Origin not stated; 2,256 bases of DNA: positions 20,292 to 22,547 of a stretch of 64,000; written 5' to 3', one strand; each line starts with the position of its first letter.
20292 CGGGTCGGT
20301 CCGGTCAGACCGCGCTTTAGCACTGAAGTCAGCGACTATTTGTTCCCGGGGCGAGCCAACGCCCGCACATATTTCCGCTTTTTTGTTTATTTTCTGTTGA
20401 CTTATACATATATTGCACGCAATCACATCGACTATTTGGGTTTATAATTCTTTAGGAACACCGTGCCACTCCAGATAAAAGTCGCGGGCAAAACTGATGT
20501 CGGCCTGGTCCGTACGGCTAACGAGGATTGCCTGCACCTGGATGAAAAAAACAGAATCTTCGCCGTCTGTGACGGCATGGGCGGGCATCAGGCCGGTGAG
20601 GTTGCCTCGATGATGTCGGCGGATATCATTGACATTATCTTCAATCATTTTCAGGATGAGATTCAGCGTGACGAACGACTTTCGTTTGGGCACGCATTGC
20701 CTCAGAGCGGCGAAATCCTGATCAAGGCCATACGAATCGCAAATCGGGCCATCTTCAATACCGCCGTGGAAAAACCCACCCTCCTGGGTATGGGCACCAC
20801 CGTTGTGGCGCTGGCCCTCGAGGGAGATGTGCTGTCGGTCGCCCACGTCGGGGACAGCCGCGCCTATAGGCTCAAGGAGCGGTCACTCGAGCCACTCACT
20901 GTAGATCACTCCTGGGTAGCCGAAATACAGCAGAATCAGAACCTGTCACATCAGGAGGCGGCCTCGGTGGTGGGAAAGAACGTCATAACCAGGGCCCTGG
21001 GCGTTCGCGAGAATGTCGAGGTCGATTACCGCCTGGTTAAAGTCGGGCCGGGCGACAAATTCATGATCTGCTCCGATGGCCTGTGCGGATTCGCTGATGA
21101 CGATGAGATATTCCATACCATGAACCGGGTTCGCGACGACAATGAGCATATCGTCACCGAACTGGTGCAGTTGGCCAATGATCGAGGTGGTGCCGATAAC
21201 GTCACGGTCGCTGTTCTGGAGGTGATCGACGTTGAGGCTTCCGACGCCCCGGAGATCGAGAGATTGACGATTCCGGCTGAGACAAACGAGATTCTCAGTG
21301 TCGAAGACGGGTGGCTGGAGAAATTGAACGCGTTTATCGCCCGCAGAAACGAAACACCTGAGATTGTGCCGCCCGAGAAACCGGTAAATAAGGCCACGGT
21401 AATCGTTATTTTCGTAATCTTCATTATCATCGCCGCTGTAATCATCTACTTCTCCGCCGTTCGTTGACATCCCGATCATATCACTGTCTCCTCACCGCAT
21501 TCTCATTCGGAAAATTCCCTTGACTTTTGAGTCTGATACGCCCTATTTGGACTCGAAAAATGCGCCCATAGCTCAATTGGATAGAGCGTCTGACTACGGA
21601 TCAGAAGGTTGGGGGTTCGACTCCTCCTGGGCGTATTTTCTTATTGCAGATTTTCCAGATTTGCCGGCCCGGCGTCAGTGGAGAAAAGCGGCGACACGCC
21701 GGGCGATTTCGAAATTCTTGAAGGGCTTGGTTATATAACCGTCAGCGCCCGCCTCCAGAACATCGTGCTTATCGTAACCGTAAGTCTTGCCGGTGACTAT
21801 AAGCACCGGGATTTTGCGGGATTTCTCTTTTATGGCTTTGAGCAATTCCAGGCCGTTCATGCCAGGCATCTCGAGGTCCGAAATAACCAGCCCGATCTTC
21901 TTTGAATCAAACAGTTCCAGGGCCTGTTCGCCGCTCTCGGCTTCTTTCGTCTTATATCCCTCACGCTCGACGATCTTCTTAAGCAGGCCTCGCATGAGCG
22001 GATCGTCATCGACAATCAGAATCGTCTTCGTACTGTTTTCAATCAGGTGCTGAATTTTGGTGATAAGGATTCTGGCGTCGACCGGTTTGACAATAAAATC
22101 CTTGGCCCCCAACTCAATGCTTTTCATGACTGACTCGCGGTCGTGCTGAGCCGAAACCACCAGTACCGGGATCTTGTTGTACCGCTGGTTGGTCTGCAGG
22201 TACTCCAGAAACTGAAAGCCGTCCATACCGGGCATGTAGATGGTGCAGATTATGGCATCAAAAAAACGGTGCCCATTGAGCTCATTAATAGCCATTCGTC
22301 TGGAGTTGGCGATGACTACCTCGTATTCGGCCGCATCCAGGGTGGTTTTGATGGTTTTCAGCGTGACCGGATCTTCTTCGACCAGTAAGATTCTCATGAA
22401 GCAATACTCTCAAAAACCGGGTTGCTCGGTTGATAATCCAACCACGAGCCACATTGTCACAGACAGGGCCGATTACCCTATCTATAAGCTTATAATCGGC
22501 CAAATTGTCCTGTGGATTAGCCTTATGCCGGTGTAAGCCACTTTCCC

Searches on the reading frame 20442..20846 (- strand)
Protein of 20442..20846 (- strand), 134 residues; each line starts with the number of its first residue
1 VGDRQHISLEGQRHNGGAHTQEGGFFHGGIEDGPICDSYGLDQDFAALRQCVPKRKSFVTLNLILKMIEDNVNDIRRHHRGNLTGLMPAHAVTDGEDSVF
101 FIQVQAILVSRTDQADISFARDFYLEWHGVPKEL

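Call 15: search_protein_families(library=pfam, proteins=[window:20442-20846:-])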
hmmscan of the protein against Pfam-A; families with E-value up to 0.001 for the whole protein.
window:20442-20846:- (134 aa): 1 family
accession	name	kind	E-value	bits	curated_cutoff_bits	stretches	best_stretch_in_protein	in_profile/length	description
PF10842.14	DUF2642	-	0.00083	19.7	22.7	0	73-108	25-60/64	Protein of unknown function (DUF2642)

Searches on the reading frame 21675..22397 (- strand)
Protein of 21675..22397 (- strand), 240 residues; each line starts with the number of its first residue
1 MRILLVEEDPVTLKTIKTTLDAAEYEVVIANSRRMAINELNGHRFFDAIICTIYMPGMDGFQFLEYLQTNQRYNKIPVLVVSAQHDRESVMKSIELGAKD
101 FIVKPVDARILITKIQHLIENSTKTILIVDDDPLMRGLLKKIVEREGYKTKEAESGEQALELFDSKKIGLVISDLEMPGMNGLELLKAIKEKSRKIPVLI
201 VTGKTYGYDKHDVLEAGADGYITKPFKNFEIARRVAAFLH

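Call 9: search_protein_families(library=pfam, proteins=[window:21675-22397:-], max_evalue=0.001)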
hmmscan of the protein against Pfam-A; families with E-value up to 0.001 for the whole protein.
window:21675-22397:- (240 aa): 4 families
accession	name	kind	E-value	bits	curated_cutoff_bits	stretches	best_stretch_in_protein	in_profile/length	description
PF00072.30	Response_reg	-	9.8e-59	196.8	30.2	2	126-235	1-110/111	Response regulator receiver domain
PF06490.17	FleQ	-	1.5e-05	25.7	22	0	125-205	1-79/108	Flagellar regulatory protein FleQ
PF23198.2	PDE8A_N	-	4.1e-05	24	29.6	0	122-201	9-90/147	PDE8A-like, N-terminal domain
PF03709.21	OKR_DC_1_N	-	0.00022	21.9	29.3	0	142-203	12-71/111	Orn/Lys/Arg decarboxylase, N-terminal domain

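Call 13: find_encoding_contigs(protein=window:21675-22397:-, flank=10000, max_places=10)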
Protein window:21675-22397:- (240 aa): 1 contig read that carries it; 1 place shown.
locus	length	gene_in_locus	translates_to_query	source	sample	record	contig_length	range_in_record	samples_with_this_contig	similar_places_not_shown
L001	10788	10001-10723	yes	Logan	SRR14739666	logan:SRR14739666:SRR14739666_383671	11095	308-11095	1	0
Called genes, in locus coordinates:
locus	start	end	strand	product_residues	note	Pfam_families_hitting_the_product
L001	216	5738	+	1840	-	PF00801:PKD (faint), PF05345:He_PIG (weak), PF06938:DUF1285_N (faint), PF18957:RibLong (faint), PF18981:InlK_D3 (faint), PF24798:Ig-CFAP74_4th (faint), PF05345:He_PIG, PF05345:He_PIG, +2 more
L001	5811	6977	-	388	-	PF23981:DUF7305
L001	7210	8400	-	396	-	PF14341:PilX_N (weak), PF20597:pAdhesive_15, PF23981:DUF7305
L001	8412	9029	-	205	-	PF07963:N_methyl (weak)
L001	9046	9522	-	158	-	PF07963:N_methyl (weak)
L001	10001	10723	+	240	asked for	PF00072:Response_reg, PF06490:FleQ (faint), PF00072:Response_reg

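Call 16: find_homologous_proteins(query=window:21675-22397:-, max_evalue=1e-30)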
Query window:21675-22397:- (240 aa): 55 proteins with E <= 1e-30 among 8000 candidates.
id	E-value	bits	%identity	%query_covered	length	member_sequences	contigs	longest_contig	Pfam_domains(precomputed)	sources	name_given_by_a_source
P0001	5.8e-151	518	100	100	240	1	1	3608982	PF00072.31,PF06490.18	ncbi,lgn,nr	ncbi:MAG: response regulator [Candidatus Zixiibacteriota bacterium]|nr:MAG: response regulator [cand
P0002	1.6e-133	461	87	100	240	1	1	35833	PF00072.31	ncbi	-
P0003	6.0e-129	446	83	100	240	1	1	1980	PF23198.2,PF00072.31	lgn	-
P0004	4.6e-116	404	76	100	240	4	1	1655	PF23198.2,PF03709.22,PF00072.31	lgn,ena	-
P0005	2.9e-115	401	74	100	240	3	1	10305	PF23198.2,PF00072.31,PF06490.18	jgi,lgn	-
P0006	1.9e-114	399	74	100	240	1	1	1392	PF00072.31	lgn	-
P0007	4.3e-114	398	74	100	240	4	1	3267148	PF00072.31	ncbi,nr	ncbi:MAG: response regulator [Candidatus Zixiibacteriota bacterium]|nr:MAG: response regulator [cand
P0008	6.3e-113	394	74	100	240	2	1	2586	PF00072.31,PF06490.18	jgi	jgi:DNA-binding response OmpR family regulator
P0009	8.1e-113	393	74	100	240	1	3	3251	PF23198.2,PF00072.31,PF06490.18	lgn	-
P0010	3.7e-106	372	70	100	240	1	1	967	PF23198.2,PF00072.31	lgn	-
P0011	9.4e-90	318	62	100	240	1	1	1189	PF00072.31,PF06490.18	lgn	-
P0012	1.6e-85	304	57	100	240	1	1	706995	PF03709.22,PF00072.31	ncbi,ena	-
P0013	1.4e-84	301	56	100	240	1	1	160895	PF03709.22,PF00072.31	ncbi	ncbi:MAG: response regulator [Candidatus Zixiibacteriota bacterium]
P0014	1.3e-70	255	51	100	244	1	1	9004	PF00072.31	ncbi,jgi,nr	ncbi:MAG: response regulator [FCB group bacterium]|nr:response regulator [FCB group bacterium]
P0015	1.0e-65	239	51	100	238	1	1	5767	PF00072.31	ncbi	-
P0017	7.6e-65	237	49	100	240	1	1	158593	PF23198.2,PF00072.31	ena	-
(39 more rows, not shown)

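Call 17: find_encoding_contigs(protein=P0002, flank=10000, max_places=3)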
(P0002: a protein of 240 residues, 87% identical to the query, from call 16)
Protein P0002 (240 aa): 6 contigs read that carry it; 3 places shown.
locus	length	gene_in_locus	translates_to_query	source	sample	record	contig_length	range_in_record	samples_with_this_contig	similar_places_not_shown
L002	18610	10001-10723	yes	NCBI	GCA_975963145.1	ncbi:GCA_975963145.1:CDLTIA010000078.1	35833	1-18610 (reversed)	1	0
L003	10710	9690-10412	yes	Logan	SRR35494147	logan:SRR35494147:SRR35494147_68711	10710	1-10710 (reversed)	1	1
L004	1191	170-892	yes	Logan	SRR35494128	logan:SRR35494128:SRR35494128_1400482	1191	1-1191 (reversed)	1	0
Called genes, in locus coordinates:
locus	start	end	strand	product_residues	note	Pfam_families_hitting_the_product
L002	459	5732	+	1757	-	PF00801:PKD (faint), PF05345:He_PIG (weak), PF24908:Ig_SIBA-E_2nd (faint), PF07495:Y_Y_Y (faint), PF05345:He_PIG, PF24798:Ig-CFAP74_4th (faint), PF05345:He_PIG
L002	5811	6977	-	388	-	PF23981:DUF7305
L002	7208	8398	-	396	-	PF14341:PilX_N (weak), PF20597:pAdhesive_15, PF23981:DUF7305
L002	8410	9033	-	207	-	PF07963:N_methyl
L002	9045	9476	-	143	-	PF07963:N_methyl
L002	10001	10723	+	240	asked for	PF00072:Response_reg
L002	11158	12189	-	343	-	PF00481:PP2C, PF13672:PP2C_2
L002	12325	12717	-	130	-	PF04892:VanZ-LLP1, PF09997:DUF2238 (faint)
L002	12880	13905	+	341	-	PF07885:Ion_trans_2, PF02254:TrkA_N, PF02080:TrkA_C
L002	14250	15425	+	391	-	-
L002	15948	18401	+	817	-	PF00801:PKD (faint), PF05345:He_PIG (weak), PF19408:PKD_6 (faint), PF24908:Ig_SIBA-E_2nd (faint), PF05345:He_PIG, PF28243:DUF6701_2nd (faint), PF05345:He_PIG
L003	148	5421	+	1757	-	PF00801:PKD (faint), PF05345:He_PIG (weak), PF18957:RibLong (faint), PF24908:Ig_SIBA-E_2nd (faint), PF07495:Y_Y_Y (faint), PF05345:He_PIG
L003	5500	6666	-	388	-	PF23981:DUF7305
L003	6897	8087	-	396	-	PF14341:PilX_N (weak), PF20597:pAdhesive_15, PF23981:DUF7305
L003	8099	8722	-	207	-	PF07963:N_methyl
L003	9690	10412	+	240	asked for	PF00072:Response_reg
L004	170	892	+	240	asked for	PF00072:Response_reg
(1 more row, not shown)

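Call 18: find_encoding_contigs(protein=P0007, flank=10000, max_places=3)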
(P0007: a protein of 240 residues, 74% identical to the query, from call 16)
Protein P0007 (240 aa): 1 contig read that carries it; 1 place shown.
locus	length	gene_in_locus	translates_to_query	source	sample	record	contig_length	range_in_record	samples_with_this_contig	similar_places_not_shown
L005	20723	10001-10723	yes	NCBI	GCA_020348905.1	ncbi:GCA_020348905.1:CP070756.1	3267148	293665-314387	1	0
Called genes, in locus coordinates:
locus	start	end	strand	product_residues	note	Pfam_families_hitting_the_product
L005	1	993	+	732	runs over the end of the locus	PF00580:UvrD-helicase, PF13245:AAA_19, PF13604:AAA_30 (faint), PF13361:UvrD_C, PF13538:UvrD_C_2, PF21196:PcrA_UvrD_tudor (weak)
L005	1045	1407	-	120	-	PF04134:DCC1-like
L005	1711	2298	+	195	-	PF04542:Sigma70_r2, PF22029:PhyR_sigma2 (weak), PF08281:Sigma70_r4_2, PF04545:Sigma70_r4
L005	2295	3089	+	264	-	PF13490:zf-HC2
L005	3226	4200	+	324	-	-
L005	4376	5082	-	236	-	-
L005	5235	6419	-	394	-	PF23981:DUF7305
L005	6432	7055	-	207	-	PF07963:N_methyl (weak)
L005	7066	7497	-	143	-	-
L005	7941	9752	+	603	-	PF00112:Peptidase_C1, PF03051:Peptidase_C1_2 (faint), PF00801:PKD, PF18911:PKD_4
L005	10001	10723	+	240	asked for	PF00072:Response_reg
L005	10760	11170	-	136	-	-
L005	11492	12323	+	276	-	PF13860:FlgD_ig, PF18962:Por_Secre_tail (faint)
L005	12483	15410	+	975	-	PF04389:Peptidase_M28, PF13860:FlgD_ig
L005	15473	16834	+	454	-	PF04389:Peptidase_M28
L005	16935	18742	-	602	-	PF03485:Arg_tRNA_synt_N (weak), PF00750:tRNA-synt_1d, PF05746:DALR_1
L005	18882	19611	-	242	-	PF07690:MFS_1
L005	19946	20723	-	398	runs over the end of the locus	PF00149:Metallophos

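Call 19: find_encoding_contigs(protein=P0012, flank=10000, max_places=3)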
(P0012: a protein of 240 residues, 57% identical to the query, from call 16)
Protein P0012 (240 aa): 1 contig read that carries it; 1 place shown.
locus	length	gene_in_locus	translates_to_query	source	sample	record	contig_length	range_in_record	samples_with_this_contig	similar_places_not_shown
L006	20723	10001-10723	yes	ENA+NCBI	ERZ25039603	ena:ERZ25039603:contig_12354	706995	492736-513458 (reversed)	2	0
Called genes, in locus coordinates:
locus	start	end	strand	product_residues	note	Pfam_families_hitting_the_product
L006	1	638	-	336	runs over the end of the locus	-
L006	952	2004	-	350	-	-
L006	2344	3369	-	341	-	PF07885:Ion_trans_2, PF02254:TrkA_N, PF02080:TrkA_C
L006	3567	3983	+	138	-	PF04892:VanZ-LLP1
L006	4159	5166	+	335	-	PF00481:PP2C (faint), PF13672:PP2C_2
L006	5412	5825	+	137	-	-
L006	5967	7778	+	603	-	PF00112:Peptidase_C1, PF00801:PKD, PF18911:PKD_4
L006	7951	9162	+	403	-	PF00112:Peptidase_C1, PF03051:Peptidase_C1_2 (faint), PF18911:PKD_4, PF00801:PKD (weak)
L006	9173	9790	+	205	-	-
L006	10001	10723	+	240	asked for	PF00072:Response_reg, PF03709:OKR_DC_1_N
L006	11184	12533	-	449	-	PF13231:PMT_2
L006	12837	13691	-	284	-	PF00140:Sigma70_r1_2, PF04542:Sigma70_r2, PF04539:Sigma70_r3, PF04545:Sigma70_r4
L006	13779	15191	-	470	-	PF00089:Trypsin, PF13365:Trypsin_2, PF00595:PDZ, PF12812:PDZ_1 (faint), PF13180:PDZ_2, PF17820:PDZ_6, PF00595:PDZ, PF17820:PDZ_6 (weak)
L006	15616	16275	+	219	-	PF00596:Aldolase_II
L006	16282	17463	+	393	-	PF00155:Aminotran_1_2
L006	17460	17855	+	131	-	PF02152:FolB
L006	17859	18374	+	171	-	PF01288:HPPK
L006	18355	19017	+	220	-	PF01712:dNK, PF02223:Thymidylate_kin, PF13238:AAA_18 (weak), PF13671:AAA_33 (weak)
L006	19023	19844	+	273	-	PF02548:Pantoate_transf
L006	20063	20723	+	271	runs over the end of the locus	PF05552:MS_channel_1st_1, PF21088:MS_channel_1st, PF00924:MS_channel_2nd, PF21082:MS_channel_3rd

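Call 25: find_encoding_contigs(protein=P0003, flank=10000, max_places=3)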
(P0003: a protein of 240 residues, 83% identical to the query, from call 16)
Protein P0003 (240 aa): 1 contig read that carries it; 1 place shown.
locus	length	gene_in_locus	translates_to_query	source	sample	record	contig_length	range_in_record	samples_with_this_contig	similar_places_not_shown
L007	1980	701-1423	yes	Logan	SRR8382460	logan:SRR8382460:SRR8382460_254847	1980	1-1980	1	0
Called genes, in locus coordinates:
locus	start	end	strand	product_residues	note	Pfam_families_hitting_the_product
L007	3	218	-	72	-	?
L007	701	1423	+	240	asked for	PF00072:Response_reg, PF23198:PDE8A_N (faint), PF00072:Response_reg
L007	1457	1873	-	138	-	-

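Call 26: find_encoding_contigs(protein=P0005, flank=10000, max_places=3)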
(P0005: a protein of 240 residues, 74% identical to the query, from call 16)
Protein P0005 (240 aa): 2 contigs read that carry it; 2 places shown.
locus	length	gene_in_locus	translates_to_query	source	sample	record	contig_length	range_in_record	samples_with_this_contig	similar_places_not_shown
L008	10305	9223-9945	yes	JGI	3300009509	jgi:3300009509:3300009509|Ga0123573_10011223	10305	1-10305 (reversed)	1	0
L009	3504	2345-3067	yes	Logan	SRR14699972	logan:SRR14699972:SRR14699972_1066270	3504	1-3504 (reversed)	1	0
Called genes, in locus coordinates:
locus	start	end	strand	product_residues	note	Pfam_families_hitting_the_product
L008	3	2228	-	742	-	?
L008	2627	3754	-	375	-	-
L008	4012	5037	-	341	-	PF07885:Ion_trans_2, PF02254:TrkA_N, PF02080:TrkA_C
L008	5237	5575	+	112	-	PF04892:VanZ-LLP1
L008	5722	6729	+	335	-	PF00481:PP2C, PF13672:PP2C_2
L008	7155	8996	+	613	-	PF00112:Peptidase_C1, PF00801:PKD, PF18911:PKD_4, PF00404:Dockerin_1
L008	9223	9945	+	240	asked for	PF00072:Response_reg, PF06490:FleQ (faint), PF23198:PDE8A_N (faint), PF00072:Response_reg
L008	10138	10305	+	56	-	?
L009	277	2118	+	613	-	PF00112:Peptidase_C1, PF00801:PKD, PF18911:PKD_4, PF00404:Dockerin_1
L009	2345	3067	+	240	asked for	PF00072:Response_reg, PF06490:FleQ (faint), PF23198:PDE8A_N (faint), PF00072:Response_reg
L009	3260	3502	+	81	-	?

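Call 27: find_encoding_contigs(protein=P0009, flank=10000, max_places=3)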
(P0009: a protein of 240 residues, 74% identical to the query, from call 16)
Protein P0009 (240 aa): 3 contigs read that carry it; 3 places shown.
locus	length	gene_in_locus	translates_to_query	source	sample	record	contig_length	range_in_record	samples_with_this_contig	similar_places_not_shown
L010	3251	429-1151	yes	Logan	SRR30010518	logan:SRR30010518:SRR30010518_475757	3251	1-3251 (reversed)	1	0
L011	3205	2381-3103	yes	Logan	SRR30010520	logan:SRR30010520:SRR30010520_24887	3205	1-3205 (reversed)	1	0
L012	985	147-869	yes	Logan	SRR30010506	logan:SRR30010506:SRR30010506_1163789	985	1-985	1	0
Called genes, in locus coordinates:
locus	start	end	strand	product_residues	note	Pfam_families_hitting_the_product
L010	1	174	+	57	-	?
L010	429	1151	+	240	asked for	PF00072:Response_reg, PF06490:FleQ (faint), PF23198:PDE8A_N (weak), PF00072:Response_reg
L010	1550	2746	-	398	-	PF00482:T2SSF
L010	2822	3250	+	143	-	?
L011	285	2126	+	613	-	PF00112:Peptidase_C1, PF03051:Peptidase_C1_2 (faint), PF00801:PKD, PF18911:PKD_4, PF00404:Dockerin_1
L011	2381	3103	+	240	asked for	PF00072:Response_reg, PF06490:FleQ (faint), PF23198:PDE8A_N (weak), PF00072:Response_reg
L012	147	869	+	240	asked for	PF00072:Response_reg, PF06490:FleQ (faint), PF23198:PDE8A_N (weak), PF00072:Response_reg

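Call 46: search_protein_families(library=pfam, proteins=[L005:10760-11170:-, L007:1457-1873:-, L006:5412-5825:+, L006:9173-9790:+], max_evalue=1)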
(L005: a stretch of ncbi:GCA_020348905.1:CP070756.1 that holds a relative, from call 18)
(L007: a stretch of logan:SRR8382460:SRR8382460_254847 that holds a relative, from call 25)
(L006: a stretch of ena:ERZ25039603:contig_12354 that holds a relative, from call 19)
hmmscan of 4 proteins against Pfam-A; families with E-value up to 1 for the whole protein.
L005:10760-11170:- (136 aa): 0 families

L007:1457-1873:- (138 aa): 3 families
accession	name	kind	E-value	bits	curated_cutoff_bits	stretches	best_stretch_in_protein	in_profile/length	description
PF13783.11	DUF4177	-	0.01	16.5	25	1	42-77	1-43/65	Domain of unknown function (DUF4177)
PF11807.13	UstYa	-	0.064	13.5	25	1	24-101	37-117/220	Mycotoxin biosynthesis protein UstYa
PF00428.24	Ribosomal_60s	-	0.22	12.5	28.1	1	4-31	54-82/88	60s Acidic ribosomal protein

L006:5412-5825:+ (137 aa): 1 family
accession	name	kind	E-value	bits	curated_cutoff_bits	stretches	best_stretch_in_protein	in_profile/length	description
PF00428.24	Ribosomal_60s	-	0.15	13.1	28.1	1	5-28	50-73/88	60s Acidic ribosomal protein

L006:9173-9790:+ (205 aa): 0 families

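Call 52: find_encoding_contigs(protein=P0013, flank=6000, max_places=2)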
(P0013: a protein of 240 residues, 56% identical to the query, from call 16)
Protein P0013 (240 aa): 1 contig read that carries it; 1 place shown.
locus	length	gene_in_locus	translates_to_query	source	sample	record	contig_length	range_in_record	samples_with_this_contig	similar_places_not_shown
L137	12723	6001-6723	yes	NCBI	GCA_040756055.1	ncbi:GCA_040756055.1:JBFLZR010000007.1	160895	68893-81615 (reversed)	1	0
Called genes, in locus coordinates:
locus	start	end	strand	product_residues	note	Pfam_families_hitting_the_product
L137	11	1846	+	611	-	PF00112:Peptidase_C1, PF00801:PKD, PF18911:PKD_4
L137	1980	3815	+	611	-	PF00112:Peptidase_C1, PF18911:PKD_4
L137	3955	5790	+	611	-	PF00112:Peptidase_C1, PF00801:PKD, PF18911:PKD_4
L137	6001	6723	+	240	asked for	PF00072:Response_reg, PF03709:OKR_DC_1_N (faint), PF00072:Response_reg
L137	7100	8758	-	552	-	-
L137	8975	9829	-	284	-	PF00140:Sigma70_r1_2, PF04542:Sigma70_r2, PF04539:Sigma70_r3, PF04545:Sigma70_r4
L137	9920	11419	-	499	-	PF00089:Trypsin, PF13365:Trypsin_2, PF00595:PDZ, PF12812:PDZ_1 (faint), PF13180:PDZ_2, PF17820:PDZ_6, PF00595:PDZ (weak), PF17820:PDZ_6 (weak)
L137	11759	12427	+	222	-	PF00596:Aldolase_II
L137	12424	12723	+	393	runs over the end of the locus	PF00155:Aminotran_1_2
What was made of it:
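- The locus is rearranged relative to L006, L137 and L008, with REC-REC inverted and about 19 kb of extra DNA (calls 19, 26, 52).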

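Call 53: find_encoding_contigs(protein=P0017, flank=6000, max_places=2)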
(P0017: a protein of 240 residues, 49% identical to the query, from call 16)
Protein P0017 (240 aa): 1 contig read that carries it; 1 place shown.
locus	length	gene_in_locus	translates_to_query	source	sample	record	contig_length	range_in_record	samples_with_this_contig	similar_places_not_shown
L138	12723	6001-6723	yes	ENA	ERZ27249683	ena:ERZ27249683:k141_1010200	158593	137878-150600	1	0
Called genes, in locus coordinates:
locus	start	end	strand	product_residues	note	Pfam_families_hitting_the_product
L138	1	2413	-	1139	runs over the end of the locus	PF00082:Peptidase_S8, PF00801:PKD, PF13860:FlgD_ig (faint), PF18911:PKD_4, PF00801:PKD, PF18911:PKD_4, PF00801:PKD, PF18962:Por_Secre_tail, +1 more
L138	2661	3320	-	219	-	PF00565:SNase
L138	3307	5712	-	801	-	PF02463:SMC_N, PF13175:AAA_15, PF13304:AAA_21 (weak), PF13476:AAA_23, PF13558:SbcC_Walker_B (faint)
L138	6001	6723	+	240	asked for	PF00072:Response_reg, PF23198:PDE8A_N (faint), PF00072:Response_reg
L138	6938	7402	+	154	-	PF01475:FUR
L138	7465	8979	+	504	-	PF00199:Catalase, PF06628:Catalase-rel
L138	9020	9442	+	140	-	PF00210:Ferritin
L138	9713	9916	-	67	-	PF09828:ChrB_C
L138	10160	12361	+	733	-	PF06452:CBM9_1 (weak), PF19313:DUF5916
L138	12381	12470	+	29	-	-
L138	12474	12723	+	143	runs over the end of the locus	PF09828:ChrB_C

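Call 65: search_protein_families(library=ncbifam, proteins=[window:21675-22397:-], max_evalue=0.001)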
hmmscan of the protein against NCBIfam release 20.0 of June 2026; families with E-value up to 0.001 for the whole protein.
window:21675-22397:- (240 aa): 105 families (the best 25 are shown)
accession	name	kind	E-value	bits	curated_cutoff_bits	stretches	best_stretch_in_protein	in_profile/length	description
NF007135.0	PRK09581.1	equivalog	5.3e-43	147.5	474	2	123-237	2-118/457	PleD family two-component system response regulator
TIGR02154.1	PhoB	equivalog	4.2e-42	144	296.2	2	123-239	2-120/226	phosphate regulon transcriptional regulator PhoB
NF041733.1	resp_reg_CseB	equivalog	7.7e-42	143.2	350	2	125-239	2-115/228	two-component system response regulator CseB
NF007969.0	PRK10693.1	equivalog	5.1e-41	140.8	329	2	123-234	7-118/337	two-component system response regulator RssB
NF040689.1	MtrAB_MtrA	equivalog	7.2e-40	136.7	300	2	126-238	1-112/219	MtrAB system response regulator MtrA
NF053854.1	RespRegPhoBBctds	equivalog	5e-39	134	270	2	126-239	1-115/225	two-component system response regulator PhoB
NF045505.1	RR_RssB_Pseudo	equivalog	1.4e-37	129.7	700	2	120-230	2-112/394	two-component system response regulator RssB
NF008034.0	PRK10766.1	equivalog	1.5e-37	129.4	275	2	124-239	3-117/231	two-component system response regulator TorR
NF007005.1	PRK09468.1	equivalog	9.6e-37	126.7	331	2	122-239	2-119/237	osmolarity response regulator transcription factor OmpR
NF045991.1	RespRegCtrARhodob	equivalog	5.2e-36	124.5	350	2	126-238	3-115/224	response regulator transcription factor CtrA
NF008378.0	PRK11173.1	equivalog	1.4e-35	122.8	334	2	123-238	3-117/238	two-component system response regulator ArcA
NF008199.0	PRK10955.1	equivalog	1.5e-35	123.2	341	2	125-239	3-115/232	envelope stress response regulator transcription factor CpxR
NF007928.2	PRK10643.1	equivalog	4.9e-35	121.1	330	2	126-239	3-116/216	two-component system response regulator PmrA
NF045944.1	ResRegRpaBCyano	equivalog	5.6e-35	120.8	330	2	127-239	1-112/229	response regulator transcription factor RpaB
NF041734.1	resp_reg_RppA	equivalog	1.6e-34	119.2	250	2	126-238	3-117/229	two-component system response regulator RppA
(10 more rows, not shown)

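Call 70: search_solved_structures(query=window:21675-22397:-, max_evalue=1e-10)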
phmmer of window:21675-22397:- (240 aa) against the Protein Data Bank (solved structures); distinct sequences matched with E-value up to 1e-10: 170 (the best 60 are shown).
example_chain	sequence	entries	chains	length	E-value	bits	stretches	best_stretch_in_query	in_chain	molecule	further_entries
9xzo_A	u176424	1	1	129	7.5e-24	87.7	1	125-231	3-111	De novo protein M1X0B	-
1nxo_A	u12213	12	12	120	7e-22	81.2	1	124-239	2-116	DNA-binding response regulator | Response regulator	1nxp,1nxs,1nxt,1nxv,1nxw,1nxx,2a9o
6eb7_A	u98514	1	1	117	9.3e-22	80.8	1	124-239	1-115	DNA-binding response regulator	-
9g85_A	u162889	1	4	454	1.2e-20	77.2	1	2-119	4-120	Response regulator PleD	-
9g86_A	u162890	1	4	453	1.2e-20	77.2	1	2-119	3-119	Response regulator PleD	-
2wb4_A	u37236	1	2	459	1.3e-20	77.1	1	2-119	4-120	DIGUANYLATE CYCLASE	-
1w25_A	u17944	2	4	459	1.3e-20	77.1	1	2-119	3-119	STALKED-CELL DIFFERENTIATION CONTROLLING PROTEIN | RESPONSE REGULATOR PLED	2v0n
4uhj_A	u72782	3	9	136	2.5e-20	76.2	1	125-239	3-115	TRANSCRIPTIONAL REGULATORY PROTEIN CPXR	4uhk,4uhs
8fk2_A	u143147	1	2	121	2.5e-20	76.2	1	124-239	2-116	Putative response regulator CovR VicR-like protein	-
3a0r_B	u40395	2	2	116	3.3e-20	75.8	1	124-237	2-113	Response regulator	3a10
3a0u_A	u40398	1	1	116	3.4e-20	75.7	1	124-237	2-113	Response regulator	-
1mvo_A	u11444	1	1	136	4.2e-20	75.4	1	123-239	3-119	PhoP response regulator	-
1xhe_A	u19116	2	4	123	6.6e-19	71.5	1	123-235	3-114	Aerobic respiration control protein arcA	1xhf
5x5j_A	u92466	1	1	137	1.5e-18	70.4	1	122-239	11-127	AdeR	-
5xjp_A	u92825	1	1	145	1.8e-18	70.1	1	122-239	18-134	AdeR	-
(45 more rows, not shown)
